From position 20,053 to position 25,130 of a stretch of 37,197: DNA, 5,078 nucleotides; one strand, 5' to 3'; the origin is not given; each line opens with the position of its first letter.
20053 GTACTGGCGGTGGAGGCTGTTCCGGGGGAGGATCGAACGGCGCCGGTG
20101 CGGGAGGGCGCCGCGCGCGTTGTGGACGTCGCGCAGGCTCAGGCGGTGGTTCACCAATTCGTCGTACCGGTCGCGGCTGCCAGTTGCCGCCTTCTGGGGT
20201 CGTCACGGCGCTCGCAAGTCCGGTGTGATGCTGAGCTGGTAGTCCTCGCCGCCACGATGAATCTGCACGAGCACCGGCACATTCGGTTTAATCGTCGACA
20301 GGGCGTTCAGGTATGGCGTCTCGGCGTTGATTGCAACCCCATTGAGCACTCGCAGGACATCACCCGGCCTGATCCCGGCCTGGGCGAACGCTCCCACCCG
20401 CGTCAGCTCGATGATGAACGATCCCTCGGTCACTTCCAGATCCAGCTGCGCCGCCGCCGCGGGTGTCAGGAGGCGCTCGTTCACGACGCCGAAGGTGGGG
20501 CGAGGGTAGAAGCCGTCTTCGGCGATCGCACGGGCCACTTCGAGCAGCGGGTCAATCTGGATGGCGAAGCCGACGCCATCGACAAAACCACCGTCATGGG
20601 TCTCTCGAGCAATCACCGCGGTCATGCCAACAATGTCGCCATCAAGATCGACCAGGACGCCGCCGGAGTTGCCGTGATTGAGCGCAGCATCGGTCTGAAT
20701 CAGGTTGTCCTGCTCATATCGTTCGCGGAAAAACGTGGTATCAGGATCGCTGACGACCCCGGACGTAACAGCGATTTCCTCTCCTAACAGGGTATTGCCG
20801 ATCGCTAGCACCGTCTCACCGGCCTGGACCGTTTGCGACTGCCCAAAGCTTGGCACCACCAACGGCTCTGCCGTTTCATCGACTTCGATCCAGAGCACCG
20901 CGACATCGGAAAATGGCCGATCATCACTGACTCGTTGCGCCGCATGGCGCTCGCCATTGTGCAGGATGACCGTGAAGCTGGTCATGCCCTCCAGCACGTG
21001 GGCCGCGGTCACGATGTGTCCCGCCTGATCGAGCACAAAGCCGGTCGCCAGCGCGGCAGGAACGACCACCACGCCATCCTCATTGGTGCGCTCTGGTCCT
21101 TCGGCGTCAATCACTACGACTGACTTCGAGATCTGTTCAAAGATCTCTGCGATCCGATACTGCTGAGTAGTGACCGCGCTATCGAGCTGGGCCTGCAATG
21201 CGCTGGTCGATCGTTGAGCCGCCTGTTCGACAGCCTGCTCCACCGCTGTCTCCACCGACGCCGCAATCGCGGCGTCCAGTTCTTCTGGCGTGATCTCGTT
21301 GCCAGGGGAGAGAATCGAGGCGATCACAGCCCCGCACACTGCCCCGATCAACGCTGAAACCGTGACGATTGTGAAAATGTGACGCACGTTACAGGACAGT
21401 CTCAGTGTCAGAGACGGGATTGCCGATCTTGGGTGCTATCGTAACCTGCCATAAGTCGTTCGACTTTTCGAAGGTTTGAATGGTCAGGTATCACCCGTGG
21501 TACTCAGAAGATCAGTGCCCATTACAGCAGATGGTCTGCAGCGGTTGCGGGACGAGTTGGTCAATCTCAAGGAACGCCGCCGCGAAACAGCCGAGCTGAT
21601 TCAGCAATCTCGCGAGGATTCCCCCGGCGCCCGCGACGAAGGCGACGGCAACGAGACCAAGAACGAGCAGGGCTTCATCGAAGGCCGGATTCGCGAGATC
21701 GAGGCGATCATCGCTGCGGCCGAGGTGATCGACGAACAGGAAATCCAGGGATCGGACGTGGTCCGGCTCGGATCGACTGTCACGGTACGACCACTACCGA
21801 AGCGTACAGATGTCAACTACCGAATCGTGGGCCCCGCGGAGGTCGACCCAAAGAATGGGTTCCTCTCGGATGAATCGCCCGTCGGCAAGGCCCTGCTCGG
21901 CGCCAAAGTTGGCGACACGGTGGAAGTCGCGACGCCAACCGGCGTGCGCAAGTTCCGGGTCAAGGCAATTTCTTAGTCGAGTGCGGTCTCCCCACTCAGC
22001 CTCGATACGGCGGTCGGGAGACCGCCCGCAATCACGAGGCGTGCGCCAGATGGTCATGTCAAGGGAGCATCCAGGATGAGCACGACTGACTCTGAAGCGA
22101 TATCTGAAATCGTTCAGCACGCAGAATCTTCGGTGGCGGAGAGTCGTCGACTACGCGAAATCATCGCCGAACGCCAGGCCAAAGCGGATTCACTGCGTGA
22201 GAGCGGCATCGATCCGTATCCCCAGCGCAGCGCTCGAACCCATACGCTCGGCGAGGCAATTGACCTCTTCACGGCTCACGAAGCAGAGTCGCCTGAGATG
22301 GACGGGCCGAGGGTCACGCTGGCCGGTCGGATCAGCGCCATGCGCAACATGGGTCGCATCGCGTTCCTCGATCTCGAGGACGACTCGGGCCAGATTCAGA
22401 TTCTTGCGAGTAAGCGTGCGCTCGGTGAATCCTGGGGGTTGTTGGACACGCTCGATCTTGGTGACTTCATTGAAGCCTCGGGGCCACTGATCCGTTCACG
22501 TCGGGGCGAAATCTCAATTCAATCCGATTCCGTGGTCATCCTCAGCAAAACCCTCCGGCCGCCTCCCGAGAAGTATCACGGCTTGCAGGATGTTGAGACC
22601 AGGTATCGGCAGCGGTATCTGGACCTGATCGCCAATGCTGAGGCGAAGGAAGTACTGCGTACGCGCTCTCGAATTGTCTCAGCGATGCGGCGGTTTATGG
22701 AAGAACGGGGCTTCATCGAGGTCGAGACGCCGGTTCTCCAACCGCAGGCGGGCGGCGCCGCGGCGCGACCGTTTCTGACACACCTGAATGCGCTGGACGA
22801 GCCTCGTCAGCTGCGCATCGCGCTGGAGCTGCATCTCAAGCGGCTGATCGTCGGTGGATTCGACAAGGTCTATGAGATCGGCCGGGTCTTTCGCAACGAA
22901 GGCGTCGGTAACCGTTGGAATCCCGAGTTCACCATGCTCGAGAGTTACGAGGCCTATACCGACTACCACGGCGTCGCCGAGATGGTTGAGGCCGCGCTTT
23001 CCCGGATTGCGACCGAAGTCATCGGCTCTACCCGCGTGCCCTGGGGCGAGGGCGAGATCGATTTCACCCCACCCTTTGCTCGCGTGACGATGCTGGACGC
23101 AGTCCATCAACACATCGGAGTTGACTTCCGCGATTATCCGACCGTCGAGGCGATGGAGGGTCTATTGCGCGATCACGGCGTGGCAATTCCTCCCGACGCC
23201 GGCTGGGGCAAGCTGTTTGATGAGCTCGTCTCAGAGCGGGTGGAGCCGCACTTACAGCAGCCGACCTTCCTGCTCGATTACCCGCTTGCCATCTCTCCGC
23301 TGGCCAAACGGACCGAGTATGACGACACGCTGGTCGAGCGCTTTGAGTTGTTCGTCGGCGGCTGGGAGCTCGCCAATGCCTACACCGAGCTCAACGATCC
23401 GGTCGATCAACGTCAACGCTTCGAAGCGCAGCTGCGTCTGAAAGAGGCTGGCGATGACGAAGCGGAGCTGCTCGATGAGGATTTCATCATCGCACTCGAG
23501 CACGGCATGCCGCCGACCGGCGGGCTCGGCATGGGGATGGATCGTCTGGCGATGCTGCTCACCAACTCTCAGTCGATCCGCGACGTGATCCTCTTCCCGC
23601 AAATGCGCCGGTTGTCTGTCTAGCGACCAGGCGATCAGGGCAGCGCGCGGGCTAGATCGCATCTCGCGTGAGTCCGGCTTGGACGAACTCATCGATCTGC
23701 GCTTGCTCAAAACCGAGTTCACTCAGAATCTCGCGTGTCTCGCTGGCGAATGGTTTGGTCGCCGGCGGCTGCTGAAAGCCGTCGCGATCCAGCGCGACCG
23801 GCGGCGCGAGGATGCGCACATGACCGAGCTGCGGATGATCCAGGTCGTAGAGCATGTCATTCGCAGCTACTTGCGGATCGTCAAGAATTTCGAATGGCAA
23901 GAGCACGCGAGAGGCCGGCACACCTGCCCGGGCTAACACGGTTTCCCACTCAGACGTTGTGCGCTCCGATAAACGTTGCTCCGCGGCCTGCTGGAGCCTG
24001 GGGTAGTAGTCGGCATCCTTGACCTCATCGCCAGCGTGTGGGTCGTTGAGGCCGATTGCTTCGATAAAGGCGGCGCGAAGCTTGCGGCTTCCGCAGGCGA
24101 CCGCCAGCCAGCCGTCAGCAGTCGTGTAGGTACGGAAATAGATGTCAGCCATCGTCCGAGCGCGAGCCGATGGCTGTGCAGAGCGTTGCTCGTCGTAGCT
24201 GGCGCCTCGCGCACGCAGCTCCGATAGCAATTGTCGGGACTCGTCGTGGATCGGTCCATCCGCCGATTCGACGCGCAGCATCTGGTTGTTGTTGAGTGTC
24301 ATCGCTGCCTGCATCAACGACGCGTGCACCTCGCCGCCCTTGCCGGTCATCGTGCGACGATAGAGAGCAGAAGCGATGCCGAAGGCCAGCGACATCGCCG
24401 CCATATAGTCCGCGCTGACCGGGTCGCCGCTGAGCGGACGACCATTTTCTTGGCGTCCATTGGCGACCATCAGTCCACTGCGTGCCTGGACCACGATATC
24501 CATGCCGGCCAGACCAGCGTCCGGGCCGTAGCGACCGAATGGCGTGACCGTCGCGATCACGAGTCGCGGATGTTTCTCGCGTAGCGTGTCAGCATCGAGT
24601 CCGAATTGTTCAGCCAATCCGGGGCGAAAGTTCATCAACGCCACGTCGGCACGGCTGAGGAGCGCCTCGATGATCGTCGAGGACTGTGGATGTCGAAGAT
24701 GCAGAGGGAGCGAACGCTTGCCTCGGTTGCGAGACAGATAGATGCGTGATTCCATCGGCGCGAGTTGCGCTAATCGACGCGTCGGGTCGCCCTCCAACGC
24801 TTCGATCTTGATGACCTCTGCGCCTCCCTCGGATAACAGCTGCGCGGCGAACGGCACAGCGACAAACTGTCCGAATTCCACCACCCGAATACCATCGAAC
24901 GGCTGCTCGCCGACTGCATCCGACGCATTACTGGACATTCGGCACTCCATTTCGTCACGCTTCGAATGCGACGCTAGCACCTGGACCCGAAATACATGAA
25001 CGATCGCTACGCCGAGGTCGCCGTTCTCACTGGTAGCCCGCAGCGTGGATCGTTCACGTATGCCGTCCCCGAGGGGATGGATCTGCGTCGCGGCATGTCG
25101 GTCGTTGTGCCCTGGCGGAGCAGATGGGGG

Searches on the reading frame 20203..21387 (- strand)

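Call 70: search_protein_families(library=pfam, proteins=[window:20203-21387:-], max_evalue=0.0001)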
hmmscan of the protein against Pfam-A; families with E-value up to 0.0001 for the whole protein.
window:20203-21387:- (394 aa): 3 families
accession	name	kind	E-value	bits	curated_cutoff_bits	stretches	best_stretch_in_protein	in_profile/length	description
PF13365.12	Trypsin_2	-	5.6e-27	95.7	27.6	1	114-255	1-144/144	Trypsin-like peptidase domain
PF00089.32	Trypsin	-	2e-11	44.6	20.6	1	113-268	26-206/220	Trypsin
PF13180.12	PDZ_2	-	3.6e-07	30.8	27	1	323-387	14-78/80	PDZ domain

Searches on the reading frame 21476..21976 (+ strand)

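Call 70: search_protein_families(library=pfam, proteins=[window:21476-21976:+], max_evalue=0.0001)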
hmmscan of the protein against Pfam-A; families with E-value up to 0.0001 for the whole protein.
window:21476-21976:+ (166 aa): 2 families
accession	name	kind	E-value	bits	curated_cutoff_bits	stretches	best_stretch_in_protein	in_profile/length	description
PF01272.25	GreA_GreB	-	2.2e-25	88.8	26.9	1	93-166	3-76/77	Transcription elongation factor, GreA/GreB, C-term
PF03449.20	GreA_GreB_N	-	2.5e-12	47.2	24.5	1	14-84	1-71/71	Transcription elongation factor, N-terminal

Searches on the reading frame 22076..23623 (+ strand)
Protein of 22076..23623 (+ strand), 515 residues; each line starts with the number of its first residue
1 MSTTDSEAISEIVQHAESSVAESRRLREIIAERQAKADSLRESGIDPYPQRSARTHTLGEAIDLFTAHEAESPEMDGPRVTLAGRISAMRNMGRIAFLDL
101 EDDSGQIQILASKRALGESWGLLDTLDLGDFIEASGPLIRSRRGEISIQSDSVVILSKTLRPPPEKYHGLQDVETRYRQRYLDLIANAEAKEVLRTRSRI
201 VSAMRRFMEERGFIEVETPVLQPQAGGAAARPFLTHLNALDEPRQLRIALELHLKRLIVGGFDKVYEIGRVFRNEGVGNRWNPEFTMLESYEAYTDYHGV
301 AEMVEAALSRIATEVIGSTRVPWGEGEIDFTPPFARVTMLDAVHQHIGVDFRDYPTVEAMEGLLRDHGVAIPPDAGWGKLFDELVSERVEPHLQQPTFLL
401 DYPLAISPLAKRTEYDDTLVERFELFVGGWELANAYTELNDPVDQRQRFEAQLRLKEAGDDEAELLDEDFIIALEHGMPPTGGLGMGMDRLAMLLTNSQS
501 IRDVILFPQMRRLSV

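Call 70: search_protein_families(library=pfam, proteins=[window:22076-23623:+], max_evalue=0.0001)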
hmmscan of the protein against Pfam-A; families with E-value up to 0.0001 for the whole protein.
window:22076-23623:+ (515 aa): 2 families
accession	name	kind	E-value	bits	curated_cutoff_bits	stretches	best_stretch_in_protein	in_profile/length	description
PF00152.25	tRNA-synt_2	-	9.5e-88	294.6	25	1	173-510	2-307/308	tRNA synthetases class II (D, K and N)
PF01336.31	tRNA_anti-codon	-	3.4e-14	53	27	1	80-156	1-75/75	OB-fold nucleic acid binding domain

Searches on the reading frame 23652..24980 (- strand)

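Call 70: search_protein_families(library=pfam, proteins=[window:23652-24980:-], max_evalue=0.0001)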
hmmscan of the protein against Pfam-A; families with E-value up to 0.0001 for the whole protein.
window:23652-24980:- (442 aa): 1 family
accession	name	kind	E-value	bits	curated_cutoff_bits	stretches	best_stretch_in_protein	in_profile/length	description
PF02515.22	CoA_transf_3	-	4.3e-88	296.3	23.3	1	29-402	2-353/366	CoA-transferase family III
